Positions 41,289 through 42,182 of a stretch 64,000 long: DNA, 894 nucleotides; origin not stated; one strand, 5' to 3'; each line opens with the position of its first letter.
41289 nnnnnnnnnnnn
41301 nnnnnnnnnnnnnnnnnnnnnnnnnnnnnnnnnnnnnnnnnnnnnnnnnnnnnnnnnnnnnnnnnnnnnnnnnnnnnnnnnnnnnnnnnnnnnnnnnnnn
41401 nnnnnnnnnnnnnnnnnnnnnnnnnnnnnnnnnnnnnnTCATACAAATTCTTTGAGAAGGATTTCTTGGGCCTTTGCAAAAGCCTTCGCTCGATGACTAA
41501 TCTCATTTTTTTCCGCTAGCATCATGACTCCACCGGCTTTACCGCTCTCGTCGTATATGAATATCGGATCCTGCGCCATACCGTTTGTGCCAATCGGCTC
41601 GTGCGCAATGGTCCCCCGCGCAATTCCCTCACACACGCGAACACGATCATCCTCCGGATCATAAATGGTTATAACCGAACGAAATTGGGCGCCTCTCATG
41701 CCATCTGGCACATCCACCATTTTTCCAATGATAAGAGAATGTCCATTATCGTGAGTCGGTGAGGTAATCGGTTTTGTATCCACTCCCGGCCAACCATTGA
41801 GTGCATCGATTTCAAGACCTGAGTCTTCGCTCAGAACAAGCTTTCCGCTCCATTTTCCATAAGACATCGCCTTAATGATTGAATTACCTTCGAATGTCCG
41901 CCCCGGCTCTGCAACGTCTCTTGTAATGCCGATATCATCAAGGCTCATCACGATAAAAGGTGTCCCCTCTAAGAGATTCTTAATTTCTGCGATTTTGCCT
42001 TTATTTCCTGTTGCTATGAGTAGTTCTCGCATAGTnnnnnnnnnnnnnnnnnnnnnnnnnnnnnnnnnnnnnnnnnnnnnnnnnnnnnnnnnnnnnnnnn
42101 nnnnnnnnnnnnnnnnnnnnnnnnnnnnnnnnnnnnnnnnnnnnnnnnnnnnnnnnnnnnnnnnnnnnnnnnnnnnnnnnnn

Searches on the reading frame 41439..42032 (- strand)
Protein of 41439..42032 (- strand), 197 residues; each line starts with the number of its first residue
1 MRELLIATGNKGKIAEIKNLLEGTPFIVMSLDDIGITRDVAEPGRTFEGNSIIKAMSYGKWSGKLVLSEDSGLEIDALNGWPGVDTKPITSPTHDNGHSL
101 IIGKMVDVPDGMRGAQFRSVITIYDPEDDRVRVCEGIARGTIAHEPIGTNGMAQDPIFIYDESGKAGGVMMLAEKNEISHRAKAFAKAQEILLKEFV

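Call 32: search_protein_families(library=pfam, proteins=[window:41439-42032:-], max_evalue=0.001)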
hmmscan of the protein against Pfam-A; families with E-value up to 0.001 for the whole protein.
window:41439-42032:- (197 aa): 1 family
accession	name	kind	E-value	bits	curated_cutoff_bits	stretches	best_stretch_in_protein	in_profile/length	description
PF01725.21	Ham1p_like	-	2.5e-45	155.1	22.5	1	4-190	1-185/186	Ham1 family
